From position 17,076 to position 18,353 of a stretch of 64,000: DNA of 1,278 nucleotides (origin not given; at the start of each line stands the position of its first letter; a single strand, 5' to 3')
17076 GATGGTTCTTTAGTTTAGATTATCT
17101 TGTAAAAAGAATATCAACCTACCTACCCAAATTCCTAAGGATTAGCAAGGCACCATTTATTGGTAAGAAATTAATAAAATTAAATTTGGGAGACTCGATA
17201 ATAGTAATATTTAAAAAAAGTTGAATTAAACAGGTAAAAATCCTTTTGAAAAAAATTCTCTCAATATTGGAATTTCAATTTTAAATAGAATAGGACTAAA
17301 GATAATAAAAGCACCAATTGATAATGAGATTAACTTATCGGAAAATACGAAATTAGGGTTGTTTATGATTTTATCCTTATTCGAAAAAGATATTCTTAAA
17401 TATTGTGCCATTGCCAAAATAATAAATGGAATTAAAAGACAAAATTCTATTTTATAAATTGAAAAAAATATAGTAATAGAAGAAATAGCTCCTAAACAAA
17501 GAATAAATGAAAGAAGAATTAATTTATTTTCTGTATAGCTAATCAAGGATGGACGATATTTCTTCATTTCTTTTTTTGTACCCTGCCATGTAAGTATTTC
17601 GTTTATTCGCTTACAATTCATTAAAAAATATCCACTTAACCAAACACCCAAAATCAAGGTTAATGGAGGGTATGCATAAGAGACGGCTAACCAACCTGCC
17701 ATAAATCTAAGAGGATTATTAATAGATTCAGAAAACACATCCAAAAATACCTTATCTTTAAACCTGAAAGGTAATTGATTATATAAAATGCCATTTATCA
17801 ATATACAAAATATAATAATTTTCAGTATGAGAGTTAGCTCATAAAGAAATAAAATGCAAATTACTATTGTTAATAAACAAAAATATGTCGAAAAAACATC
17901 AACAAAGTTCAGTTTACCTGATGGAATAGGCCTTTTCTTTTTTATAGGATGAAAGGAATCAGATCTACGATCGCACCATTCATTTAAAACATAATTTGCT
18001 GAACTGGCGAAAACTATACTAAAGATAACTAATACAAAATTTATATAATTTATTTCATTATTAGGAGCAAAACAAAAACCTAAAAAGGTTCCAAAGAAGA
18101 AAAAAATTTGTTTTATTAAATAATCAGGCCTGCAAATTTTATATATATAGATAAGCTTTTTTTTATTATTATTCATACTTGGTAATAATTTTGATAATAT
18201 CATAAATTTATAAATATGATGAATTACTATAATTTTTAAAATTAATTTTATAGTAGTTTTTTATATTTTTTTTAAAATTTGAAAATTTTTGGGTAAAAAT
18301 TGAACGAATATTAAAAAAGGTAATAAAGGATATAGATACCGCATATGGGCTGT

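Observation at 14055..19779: UbiA / HAD phosphatase / GtrA / two GT-C-like proteins: a possible polyprenyl-phospho-pentose donor pathway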

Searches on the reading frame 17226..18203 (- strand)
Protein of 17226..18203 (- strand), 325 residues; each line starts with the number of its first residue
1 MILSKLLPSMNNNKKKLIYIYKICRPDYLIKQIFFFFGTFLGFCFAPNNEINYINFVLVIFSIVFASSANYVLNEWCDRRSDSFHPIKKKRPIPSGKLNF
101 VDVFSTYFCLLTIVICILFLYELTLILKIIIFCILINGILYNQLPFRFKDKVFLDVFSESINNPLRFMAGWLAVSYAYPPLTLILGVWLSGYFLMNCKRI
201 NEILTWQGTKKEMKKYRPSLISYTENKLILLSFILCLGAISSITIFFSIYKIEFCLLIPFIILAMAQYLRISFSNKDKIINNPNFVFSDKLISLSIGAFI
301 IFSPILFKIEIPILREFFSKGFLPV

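Call 3: search_protein_families(library=pfam, proteins=[window:17226-18203:-], max_evalue=0.1)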
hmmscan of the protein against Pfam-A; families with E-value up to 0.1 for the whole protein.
window:17226-18203:- (325 aa): 1 family
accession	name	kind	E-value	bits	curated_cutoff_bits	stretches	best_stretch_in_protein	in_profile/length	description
PF01040.23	UbiA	-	2.7e-22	79.7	34.2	1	36-270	2-230/250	UbiA prenyltransferase family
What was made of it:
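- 17226..18203 (-): UbiA-superfamily membrane enzyme (325 aa). Predicted polyprenyl-phosphate 5-phosphoribosyltransferase (PPPRS/DPPRS-like) of an uncharacterised clade with an invariant 'NE' motif. PF01040, E 2.7e-22 (call 3).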

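Call 4: search_protein_families(library=ncbifam, proteins=[window:17226-18203:-], max_evalue=0.1)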
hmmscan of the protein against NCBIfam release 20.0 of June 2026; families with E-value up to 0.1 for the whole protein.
window:17226-18203:- (325 aa): 23 families
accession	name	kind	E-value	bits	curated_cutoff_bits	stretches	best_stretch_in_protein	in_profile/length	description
NF008977.0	PRK12324.1-2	equivalog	5.9e-23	81.7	234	1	17-303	2-285/297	decaprenyl-phosphate phosphoribosyltransferase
NF008978.0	PRK12324.1-4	equivalog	7.9e-15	54.6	207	1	20-239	35-242/322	decaprenyl-phosphate phosphoribosyltransferase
NF006088.0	PRK08238.1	equivalog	1e-14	54.1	351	1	10-245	185-408/482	UbiA family prenyltransferase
TIGR01473.1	cyoE_ctaB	equivalog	3.4e-11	43.4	210.3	1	35-294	15-272/281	heme o synthase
NF008976.0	PRK12324.1-1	equivalog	2.4e-10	40.3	474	1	20-250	21-240/306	decaprenyl-phosphate phosphoribosyltransferase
NF009516.0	PRK12875.1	equivalog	1e-09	37.9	205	1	9-189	9-186/292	prenyltransferase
NF005742.0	PRK07566.1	equivalog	3.6e-07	29.6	313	1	65-155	77-163/315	chlorophyll synthase ChlG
TIGR01476.1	chlor_syn_BchG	subfamily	8.6e-07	28.7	212.3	1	70-175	54-157/283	(bacterio)chlorophyll synthase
NF009523.0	PRK12884.1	equivalog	1.3e-06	27.8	269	1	20-265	7-239/279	prenyltransferase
NF041586.1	MqnP_DT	exception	3.8e-05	23.5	430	1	39-191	19-169/277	menaquinone biosynthesis prenyltransferase MqnP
TIGR01474.1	ubiA_proteo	equivalog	4.4e-05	23.1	275.45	1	19-130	3-118/282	4-hydroxybenzoate octaprenyltransferase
NF003349.0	PRK04375.1-2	equivalog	0.00017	20.9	246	1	38-142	43-147/318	heme o synthase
NF035940.1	prenyl_rel_EboC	equivalog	0.00036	20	250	1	49-143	34-124/292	UbiA-like protein EboC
NF009521.0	PRK12882.1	equivalog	0.00036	19.8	296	1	39-143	24-124/280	geranylgeranylglycerol-phosphate geranylgeranyltransferase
NF009526.0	PRK12888.1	equivalog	0.0012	18.3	364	1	41-195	39-191/301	4-hydroxybenzoate octaprenyltransferase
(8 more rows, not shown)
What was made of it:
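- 17226..18203 (-): Best NCBIfam hit is DPPRS model NF008977 at 81.7 bits, below its cut-off of 234 (call 4).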

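Call 5: search_solved_structures(query=window:17226-18203:-, max_evalue=1, show_alignments=2)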
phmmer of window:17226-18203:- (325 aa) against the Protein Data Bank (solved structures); distinct sequences matched with E-value up to 1: 2.
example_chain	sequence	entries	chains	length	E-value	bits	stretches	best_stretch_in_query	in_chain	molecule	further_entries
8j8j_D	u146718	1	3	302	6.3e-05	25.9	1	51-245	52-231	Decaprenyl-phosphate phosphoribosyltransferase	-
6m31_A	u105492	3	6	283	0.00072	22.5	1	36-282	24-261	Digeranylgeranylglyceryl phosphate synthase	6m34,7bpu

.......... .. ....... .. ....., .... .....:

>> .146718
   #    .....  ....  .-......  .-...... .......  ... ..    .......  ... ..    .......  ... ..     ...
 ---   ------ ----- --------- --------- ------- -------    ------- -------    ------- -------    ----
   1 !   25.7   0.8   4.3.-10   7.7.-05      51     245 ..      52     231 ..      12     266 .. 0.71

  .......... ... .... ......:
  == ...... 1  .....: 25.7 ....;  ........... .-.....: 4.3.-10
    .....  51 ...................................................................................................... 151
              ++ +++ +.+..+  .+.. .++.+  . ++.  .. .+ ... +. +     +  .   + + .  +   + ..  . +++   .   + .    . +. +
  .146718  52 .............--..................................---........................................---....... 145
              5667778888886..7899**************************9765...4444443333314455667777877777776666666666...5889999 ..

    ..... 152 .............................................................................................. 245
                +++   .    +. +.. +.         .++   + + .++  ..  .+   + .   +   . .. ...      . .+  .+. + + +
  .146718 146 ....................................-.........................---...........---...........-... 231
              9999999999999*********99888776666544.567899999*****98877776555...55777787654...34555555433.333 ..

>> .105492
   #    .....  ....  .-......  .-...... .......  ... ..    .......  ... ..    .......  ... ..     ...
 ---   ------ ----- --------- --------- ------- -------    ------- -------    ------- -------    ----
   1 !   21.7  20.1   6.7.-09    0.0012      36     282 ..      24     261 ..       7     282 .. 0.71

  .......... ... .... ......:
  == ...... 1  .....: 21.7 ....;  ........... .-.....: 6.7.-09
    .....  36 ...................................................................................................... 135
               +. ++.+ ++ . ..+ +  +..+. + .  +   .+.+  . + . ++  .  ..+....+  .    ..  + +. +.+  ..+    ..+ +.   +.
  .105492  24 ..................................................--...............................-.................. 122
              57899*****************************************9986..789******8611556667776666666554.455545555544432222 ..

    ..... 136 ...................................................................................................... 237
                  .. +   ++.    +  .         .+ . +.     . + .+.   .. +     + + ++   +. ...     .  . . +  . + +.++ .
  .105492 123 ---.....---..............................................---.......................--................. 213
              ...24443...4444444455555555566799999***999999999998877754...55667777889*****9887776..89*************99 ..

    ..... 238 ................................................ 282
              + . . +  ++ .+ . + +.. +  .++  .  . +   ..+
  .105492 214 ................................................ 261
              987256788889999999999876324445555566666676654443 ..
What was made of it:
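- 17226..18203 (-): Best PDB hit is 8j8j, Rv3806c (call 5).
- On Canonical UbiA aromatic or isoprenoid prenyltransferases (UbiA, MenA, ChlG, HPT, DGGGPS): The stretch aligned to the Asp-rich motif of DGGGPS has no Asp (call 5).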

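Call 8: find_homologous_proteins(query=window:17226-18203:-, max_evalue=0.001)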
Query window:17226-18203:- (325 aa): 94 proteins with E <= 0.001 among 3525 candidates.
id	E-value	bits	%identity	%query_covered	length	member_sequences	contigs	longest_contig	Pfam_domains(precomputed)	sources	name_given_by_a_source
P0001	2.5e-190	650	91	100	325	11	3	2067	PF01040.24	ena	-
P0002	1.9e-176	604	87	97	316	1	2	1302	PF01040.24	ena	-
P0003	4.8e-174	597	86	97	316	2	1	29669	PF01040.24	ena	-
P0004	5.9e-100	353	56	95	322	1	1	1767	PF01040.24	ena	-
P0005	8.1e-99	349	55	95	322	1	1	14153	PF01040.24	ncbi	-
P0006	4.5e-98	347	54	95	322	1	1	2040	PF01040.24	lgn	-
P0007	9.6e-98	346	54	95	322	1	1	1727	PF01040.24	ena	-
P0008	1.4e-97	345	55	95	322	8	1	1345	PF01040.24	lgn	-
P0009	3.1e-97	344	55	95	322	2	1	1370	PF01040.24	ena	-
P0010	1.1e-96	342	54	95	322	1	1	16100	PF01040.24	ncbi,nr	ncbi:UbiA family prenyltransferase [Prochlorococcus sp. AH-736-A21]|nr:UbiA family prenyltransferase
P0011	1.7e-96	342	55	95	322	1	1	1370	PF01040.24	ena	-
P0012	5.7e-96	340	54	95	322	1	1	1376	PF01040.24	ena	-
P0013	1.5e-77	280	44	95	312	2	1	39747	PF01040.24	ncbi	-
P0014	1.3e-63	234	41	92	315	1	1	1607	PF01040.24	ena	-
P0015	1.4e-63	234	39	94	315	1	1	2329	PF01040.24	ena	-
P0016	2.5e-44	170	33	96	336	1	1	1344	PF01040.24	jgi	jgi:4-hydroxybenzoate polyprenyltransferase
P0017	6.1e-44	169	35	97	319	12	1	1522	PF01040.24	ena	-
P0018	1.2e-42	165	33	97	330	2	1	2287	PF01040.24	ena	-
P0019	2.8e-41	160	36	93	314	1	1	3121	PF01040.24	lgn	-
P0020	1.3e-40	158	32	95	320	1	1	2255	PF01040.24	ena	-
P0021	2.4e-40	157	34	85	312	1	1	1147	PF01040.24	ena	-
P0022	8.9e-40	155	32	85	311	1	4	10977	PF01040.24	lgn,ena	-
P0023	4.6e-39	153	30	95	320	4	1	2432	PF01040.24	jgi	jgi:decaprenyl-phosphate phosphoribosyltransferase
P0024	6.4e-39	153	35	91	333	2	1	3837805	PF01040.24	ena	-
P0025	1.6e-38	151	32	91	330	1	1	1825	PF01040.24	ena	-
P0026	1.6e-38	151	33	91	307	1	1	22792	PF01040.24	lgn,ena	-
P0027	2.3e-38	151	34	99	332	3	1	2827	PF01040.24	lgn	-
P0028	3.1e-38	150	34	92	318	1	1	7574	PF01040.24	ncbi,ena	-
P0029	5.5e-38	149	35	88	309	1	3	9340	PF01040.24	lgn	-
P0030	1.5e-37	148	30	91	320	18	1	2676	PF01040.24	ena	-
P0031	1.8e-37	148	34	91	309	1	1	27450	PF01040.24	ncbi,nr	ncbi:MAG: prenyltransferase [Verrucomicrobia bacterium]|nr:prenyltransferase [Verrucomicrobiota bact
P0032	5.1e-37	146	33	92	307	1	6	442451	PF01040.24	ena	-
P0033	5.5e-37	146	29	92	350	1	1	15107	PF01040.24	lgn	-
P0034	1.1e-36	145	32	95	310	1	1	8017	PF01040.24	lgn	-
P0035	1.3e-36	145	34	92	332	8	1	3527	PF01040.24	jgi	jgi:4-hydroxybenzoate polyprenyltransferase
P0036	1.3e-36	145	33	93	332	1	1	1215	PF01040.24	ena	-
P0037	1.8e-36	144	31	94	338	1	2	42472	PF01040.24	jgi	jgi:4-hydroxybenzoate polyprenyltransferase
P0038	3.2e-36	144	31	92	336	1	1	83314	PF01040.24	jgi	jgi:4-hydroxybenzoate polyprenyltransferase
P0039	3.5e-36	144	32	92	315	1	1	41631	PF01040.24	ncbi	-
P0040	3.5e-36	144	31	93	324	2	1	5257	PF01040.24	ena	-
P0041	4.0e-36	143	32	91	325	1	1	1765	PF01040.24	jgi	jgi:decaprenyl-phosphate phosphoribosyltransferase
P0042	4.9e-36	143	32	82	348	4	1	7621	PF01040.24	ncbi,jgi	jgi:4-hydroxybenzoate polyprenyltransferase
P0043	5.7e-36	143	31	92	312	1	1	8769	PF01040.24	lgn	-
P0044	6.3e-36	143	34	97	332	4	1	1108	PF01040.24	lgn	-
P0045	6.8e-36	143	33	90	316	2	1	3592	PF01040.24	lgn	-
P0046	1.2e-35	142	34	94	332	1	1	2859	PF01040.24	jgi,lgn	-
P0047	1.4e-35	142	31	92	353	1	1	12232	PF01040.24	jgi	jgi:decaprenyl-phosphate phosphoribosyltransferase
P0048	1.6e-35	141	36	92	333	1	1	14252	PF01040.24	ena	-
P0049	2.5e-35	141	37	82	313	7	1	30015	PF01040.24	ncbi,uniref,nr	ncbi:UbiA family prenyltransferase [Legionella genomosp. 1]|uniref:UbiA family prenyltransferase n=1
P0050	3.0e-35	140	33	90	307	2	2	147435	PF01040.24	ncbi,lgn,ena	-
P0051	3.7e-35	140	33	97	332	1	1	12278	PF01040.24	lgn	-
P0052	3.8e-35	140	32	97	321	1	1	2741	PF01040.24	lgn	-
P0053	4.5e-35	140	30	95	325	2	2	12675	PF01040.24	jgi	jgi:4-hydroxybenzoate polyprenyltransferase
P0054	5.6e-35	140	35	83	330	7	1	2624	PF01040.24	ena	-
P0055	1.4e-34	138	31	92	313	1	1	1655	PF01040.24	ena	-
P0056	2.9e-34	137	30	96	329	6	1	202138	PF01040.24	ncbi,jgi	ncbi:MAG TPA: UbiA family prenyltransferase [Terracidiphilus sp.]|jgi:4-hydroxybenzoate polyprenyltr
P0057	3.0e-34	137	30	92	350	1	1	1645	PF01040.24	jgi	jgi:4-hydroxybenzoate polyprenyltransferase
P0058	4.3e-34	137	34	90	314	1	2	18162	PF01040.24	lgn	-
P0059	4.5e-34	137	32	82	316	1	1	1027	PF01040.24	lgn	-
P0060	4.6e-34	137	32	83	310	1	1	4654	PF01040.24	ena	-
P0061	1.5e-33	135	34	77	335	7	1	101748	PF01040.24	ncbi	ncbi:UbiA prenyltransferase family protein [Luteitalea sp.]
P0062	2.3e-33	134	28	98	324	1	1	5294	PF01040.24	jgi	jgi:decaprenyl-phosphate phosphoribosyltransferase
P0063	3.5e-33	134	34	88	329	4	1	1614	PF01040.24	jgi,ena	-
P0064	4.7e-33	133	30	87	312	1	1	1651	PF01040.24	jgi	jgi:decaprenyl-phosphate phosphoribosyltransferase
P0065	5.9e-33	133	31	94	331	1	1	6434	PF01040.24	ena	-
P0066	1.3e-32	132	30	92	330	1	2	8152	PF01040.24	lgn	-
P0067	1.6e-32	131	32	83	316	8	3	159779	PF01040.24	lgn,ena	-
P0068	1.8e-32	131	30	94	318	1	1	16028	PF01040.24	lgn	-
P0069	1.8e-32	131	33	83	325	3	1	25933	PF01040.24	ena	-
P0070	3.3e-32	130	30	92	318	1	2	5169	PF01040.24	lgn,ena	-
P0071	3.6e-32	130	28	92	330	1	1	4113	PF01040.24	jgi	jgi:4-hydroxybenzoate polyprenyltransferase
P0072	3.7e-32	130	31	77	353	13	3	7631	PF01040.24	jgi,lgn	jgi:decaprenyl-phosphate phosphoribosyltransferase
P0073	6.4e-32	130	33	80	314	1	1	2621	PF01040.24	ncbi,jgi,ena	-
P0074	8.0e-32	129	30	87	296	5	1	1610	PF01040.24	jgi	jgi:4-hydroxybenzoate polyprenyltransferase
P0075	1.4e-31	128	29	87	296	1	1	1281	PF01040.24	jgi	jgi:4-hydroxybenzoate polyprenyltransferase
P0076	2.3e-31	128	32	93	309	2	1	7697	PF01040.24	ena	-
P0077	2.4e-31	128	32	91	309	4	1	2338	PF01040.24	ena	-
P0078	5.0e-31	127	28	97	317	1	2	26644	PF01040.24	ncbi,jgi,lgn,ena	-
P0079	5.6e-31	126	29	87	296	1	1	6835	PF01040.24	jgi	jgi:4-hydroxybenzoate polyprenyltransferase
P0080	9.2e-31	126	32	91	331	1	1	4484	PF01040.24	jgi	jgi:4-hydroxybenzoate polyprenyltransferase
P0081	1.4e-30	125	31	91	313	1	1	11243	PF01040.24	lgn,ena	-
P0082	2.3e-30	124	35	80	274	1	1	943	PF01040.24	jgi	jgi:4-hydroxybenzoate polyprenyltransferase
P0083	3.5e-29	121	34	92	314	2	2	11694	PF01040.24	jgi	-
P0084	6.5e-29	120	29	87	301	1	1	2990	PF01040.24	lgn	-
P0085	9.8e-29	119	37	61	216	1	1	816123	PF01040.24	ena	-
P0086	1.2e-28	119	32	76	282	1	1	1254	PF01040.24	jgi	jgi:4-hydroxybenzoate polyprenyltransferase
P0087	1.6e-28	118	36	70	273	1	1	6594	PF01040.24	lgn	-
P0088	2.0e-28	118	31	88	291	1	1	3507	PF01040.24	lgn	-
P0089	2.5e-28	118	36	69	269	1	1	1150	PF01040.24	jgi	-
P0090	3.7e-28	117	32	74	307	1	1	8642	PF01040.24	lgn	-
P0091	7.4e-28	116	39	56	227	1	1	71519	PF01040.24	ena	-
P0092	8.3e-13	67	32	62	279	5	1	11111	PF01040.24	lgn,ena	-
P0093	3.3e-7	48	28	66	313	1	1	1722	PF01040.24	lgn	-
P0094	2.7e-4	39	35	25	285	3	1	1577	PF01040.24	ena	-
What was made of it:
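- Some databases label relatives as 4-hydroxybenzoate polyprenyltransferase (call 8).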

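Call 9: find_encoding_contigs(protein=P0003, flank=10000, max_places=2)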
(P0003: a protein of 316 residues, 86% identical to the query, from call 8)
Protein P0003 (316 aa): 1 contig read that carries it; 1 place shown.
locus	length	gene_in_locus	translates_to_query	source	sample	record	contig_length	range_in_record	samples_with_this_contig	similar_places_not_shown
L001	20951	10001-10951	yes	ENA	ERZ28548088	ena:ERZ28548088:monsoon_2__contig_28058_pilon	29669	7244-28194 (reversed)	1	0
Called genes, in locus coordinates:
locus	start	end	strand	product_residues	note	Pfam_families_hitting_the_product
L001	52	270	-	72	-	-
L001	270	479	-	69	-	-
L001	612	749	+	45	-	-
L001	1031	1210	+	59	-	PF01370:Epimerase, PF16363:GDP_Man_Dehyd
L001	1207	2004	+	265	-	PF01073:3Beta_HSD (weak), PF01370:Epimerase, PF02719:Polysacc_synt_2 (faint), PF16363:GDP_Man_Dehyd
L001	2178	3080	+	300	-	PF01370:Epimerase, PF16363:GDP_Man_Dehyd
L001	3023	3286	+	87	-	PF16363:GDP_Man_Dehyd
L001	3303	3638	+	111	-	PF04321:RmlD_sub_bind (weak), PF01370:Epimerase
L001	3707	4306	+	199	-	PF01370:Epimerase, PF16363:GDP_Man_Dehyd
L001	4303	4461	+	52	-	PF01370:Epimerase (weak)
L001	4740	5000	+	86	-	PF01370:Epimerase, PF16363:GDP_Man_Dehyd (weak)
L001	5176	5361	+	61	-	-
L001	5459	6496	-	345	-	PF01073:3Beta_HSD, PF01370:Epimerase, PF02719:Polysacc_synt_2, PF04321:RmlD_sub_bind, PF07993:NAD_binding_4, PF16363:GDP_Man_Dehyd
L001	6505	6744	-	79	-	PF04321:RmlD_sub_bind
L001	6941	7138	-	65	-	PF04321:RmlD_sub_bind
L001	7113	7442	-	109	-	PF01370:Epimerase, PF04321:RmlD_sub_bind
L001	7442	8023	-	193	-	PF00908:dTDP_sugar_isom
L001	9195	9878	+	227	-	-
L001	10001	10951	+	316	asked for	PF01040:UbiA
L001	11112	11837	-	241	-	PF08003:Methyltransf_9, PF13489:Methyltransf_23, PF07021:MetW, PF13649:Methyltransf_25, PF13847:Methyltransf_31, PF08241:Methyltransf_11, PF08242:Methyltransf_12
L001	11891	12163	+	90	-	-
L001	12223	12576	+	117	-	-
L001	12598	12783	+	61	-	-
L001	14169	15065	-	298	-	-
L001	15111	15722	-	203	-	PF00005:ABC_tran, PF02463:SMC_N (weak)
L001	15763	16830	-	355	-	PF00664:ABC_membrane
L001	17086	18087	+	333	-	PF00535:Glycos_transf_2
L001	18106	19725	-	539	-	PF01073:3Beta_HSD (weak), PF01370:Epimerase, PF02719:Polysacc_synt_2, PF04321:RmlD_sub_bind (weak), PF16363:GDP_Man_Dehyd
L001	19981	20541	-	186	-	PF00733:Asn_synthase (faint)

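Call 10: find_encoding_contigs(protein=P0010, flank=10000, max_places=2)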
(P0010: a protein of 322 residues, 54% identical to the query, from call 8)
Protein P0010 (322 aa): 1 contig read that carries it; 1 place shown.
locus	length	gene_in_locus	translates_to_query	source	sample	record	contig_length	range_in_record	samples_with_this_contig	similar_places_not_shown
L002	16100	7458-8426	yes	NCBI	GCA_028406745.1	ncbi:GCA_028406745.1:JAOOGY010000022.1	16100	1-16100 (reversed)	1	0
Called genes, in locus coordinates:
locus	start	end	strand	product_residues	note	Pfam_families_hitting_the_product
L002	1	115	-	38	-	PF12518:DUF3721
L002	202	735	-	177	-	PF04214:DUF411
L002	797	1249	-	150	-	PF07291:MauE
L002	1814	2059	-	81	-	-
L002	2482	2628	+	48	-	PF02543:Carbam_trans_N (weak)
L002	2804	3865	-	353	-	-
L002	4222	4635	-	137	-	-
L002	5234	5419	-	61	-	-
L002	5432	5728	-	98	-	PF00283:Cytochrom_B559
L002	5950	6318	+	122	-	-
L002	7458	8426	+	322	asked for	PF01040:UbiA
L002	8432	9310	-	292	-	PF05219:DREV (weak), PF13489:Methyltransf_23, PF07021:MetW (weak), PF08241:Methyltransf_11, PF08242:Methyltransf_12 (weak), PF13649:Methyltransf_25 (weak)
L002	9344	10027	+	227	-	PF12710:HAD (weak)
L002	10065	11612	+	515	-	PF09913:DUF2142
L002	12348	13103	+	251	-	-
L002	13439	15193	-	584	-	PF00890:FAD_binding_2, PF01266:DAO, PF03486:HI0933_like (faint), PF07992:Pyr_redox_2 (faint), PF02910:Succ_DH_flav_C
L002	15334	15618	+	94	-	PF11746:DUF3303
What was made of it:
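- On Corynebacterineae decaprenyl-P-arabinose pathway: None appears in the L002 cassette either (call 10).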

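Call 11: find_encoding_contigs(protein=P0013, flank=10000, max_places=2)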
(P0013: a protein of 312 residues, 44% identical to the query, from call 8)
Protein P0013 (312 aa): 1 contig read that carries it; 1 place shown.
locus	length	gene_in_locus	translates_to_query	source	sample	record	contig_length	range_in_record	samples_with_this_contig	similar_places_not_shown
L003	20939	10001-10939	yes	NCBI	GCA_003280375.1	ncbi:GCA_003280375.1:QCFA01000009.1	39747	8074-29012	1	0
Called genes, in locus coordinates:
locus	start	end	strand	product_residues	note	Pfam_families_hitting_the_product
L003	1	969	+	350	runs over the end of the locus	PF00421:PSII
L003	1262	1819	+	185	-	PF10544:T5orf172 (weak), PF13455:MUG113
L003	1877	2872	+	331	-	PF02798:GST_N, PF13409:GST_N_2, PF13417:GST_N_3, PF13410:GST_C_2 (weak), PF06108:DUF952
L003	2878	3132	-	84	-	-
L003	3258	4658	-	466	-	-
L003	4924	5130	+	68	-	-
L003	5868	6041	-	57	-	PF07862:Nif11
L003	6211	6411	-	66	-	-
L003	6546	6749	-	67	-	-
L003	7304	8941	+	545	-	-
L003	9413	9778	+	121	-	-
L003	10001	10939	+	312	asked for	PF01040:UbiA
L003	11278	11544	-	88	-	-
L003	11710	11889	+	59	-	-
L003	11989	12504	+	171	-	-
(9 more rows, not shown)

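Call 12: find_encoding_contigs(protein=P0024, flank=8000, max_places=1)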
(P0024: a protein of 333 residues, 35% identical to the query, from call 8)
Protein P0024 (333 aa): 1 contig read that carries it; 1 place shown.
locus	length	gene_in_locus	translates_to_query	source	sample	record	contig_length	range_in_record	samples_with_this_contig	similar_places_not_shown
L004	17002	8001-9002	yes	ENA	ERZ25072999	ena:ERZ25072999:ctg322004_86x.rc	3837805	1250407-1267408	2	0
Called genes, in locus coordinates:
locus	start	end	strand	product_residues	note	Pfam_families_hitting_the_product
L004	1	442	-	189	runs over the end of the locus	PF24885:TPR_NPHP3, PF17874:TPR_MalT, PF13374:TPR_10 (faint), PF13424:TPR_12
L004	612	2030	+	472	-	PF03631:Virul_fac_BrkB, PF02082:Rrf2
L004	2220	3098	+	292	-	PF00795:CN_hydrolase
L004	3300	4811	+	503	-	PF04480:DUF559, PF04371:PAD_porph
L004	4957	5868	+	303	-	PF03446:NAD_binding_2, PF14833:NAD_binding_11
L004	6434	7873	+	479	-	PF13727:CoA_binding_3, PF02397:Bac_transf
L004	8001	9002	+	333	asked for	PF01040:UbiA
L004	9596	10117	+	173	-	PF12710:HAD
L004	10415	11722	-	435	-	PF09594:GT87 (weak), PF13231:PMT_2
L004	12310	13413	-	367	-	PF13439:Glyco_transf_4, PF13579:Glyco_trans_4_4, PF00534:Glycos_transf_1, PF13692:Glyco_trans_1_4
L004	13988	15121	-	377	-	PF04055:Radical_SAM, PF13186:SPASM (weak)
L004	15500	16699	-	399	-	PF13439:Glyco_transf_4, PF13579:Glyco_trans_4_4 (faint), PF00534:Glycos_transf_1, PF13692:Glyco_trans_1_4, PF13524:Glyco_trans_1_2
